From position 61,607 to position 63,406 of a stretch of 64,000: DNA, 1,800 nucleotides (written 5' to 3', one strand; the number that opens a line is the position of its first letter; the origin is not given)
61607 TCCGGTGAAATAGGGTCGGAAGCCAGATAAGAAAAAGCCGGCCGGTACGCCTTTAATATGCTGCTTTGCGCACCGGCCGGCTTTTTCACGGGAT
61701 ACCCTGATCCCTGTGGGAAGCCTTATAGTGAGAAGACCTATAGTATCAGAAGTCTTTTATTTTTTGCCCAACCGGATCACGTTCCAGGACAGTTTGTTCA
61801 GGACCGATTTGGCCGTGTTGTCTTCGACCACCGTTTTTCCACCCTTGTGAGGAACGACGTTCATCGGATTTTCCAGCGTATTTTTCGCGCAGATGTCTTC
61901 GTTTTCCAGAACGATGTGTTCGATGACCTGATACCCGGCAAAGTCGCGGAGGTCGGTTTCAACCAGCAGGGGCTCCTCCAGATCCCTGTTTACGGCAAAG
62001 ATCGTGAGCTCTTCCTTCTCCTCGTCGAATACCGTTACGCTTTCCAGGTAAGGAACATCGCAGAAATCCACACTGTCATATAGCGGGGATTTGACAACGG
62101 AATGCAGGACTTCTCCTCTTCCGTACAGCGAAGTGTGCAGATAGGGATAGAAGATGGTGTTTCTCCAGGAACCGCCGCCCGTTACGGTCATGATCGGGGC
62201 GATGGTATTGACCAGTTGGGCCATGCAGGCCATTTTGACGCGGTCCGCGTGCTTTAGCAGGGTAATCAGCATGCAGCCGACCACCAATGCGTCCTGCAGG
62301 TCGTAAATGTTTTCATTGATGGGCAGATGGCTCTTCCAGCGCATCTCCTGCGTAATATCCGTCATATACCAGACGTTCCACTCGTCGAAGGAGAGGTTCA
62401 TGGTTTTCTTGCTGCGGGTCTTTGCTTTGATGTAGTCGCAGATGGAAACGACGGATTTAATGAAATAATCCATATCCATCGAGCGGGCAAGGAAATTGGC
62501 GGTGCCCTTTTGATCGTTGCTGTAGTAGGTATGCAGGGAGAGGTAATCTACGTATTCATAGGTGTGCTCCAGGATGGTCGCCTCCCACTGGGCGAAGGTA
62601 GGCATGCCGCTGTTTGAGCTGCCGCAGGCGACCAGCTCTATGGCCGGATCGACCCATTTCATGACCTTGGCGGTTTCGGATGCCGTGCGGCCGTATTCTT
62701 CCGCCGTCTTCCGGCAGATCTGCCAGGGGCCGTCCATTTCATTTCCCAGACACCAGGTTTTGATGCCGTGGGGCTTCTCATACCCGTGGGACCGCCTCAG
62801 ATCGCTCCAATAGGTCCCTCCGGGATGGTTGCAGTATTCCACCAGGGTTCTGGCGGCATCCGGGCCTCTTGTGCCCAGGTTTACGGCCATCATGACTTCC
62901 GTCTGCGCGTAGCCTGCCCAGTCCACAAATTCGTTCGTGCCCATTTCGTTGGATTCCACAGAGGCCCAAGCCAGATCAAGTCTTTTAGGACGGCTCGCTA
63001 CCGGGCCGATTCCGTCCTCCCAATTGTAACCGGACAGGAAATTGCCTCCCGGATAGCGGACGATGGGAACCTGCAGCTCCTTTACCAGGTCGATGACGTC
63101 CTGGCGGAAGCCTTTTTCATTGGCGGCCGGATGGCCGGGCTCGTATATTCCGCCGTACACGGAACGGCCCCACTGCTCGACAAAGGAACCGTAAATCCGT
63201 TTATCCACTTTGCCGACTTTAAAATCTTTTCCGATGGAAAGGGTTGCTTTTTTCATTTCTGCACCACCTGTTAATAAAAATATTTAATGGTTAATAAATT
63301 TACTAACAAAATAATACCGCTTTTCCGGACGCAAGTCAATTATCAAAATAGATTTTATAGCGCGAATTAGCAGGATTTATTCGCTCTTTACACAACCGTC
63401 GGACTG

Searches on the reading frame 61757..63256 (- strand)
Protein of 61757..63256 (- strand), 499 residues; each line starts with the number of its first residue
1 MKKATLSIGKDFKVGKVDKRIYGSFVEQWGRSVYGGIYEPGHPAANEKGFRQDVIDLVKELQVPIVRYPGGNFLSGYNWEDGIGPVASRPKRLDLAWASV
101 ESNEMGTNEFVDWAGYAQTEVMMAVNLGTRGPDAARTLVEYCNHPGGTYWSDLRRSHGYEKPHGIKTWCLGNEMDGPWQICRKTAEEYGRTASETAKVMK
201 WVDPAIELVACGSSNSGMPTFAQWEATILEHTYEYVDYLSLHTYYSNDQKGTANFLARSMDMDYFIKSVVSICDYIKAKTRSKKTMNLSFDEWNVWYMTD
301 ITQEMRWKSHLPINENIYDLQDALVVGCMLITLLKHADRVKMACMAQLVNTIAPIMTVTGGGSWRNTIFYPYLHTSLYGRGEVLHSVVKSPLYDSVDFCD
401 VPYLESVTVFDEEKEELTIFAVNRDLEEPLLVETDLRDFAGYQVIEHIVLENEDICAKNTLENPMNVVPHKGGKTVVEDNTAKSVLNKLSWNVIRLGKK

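Call 73: search_protein_families(library=pfam, proteins=[window:61757-63256:-], max_evalue=0.0001)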
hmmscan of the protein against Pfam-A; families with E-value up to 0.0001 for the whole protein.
window:61757-63256:- (499 aa): 1 family
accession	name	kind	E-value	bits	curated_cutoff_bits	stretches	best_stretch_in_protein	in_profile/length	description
PF06964.18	Alpha-L-AF_C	-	9.9e-46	156.4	27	1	291-490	1-165/165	Alpha-L-arabinofuranosidase C-terminal domain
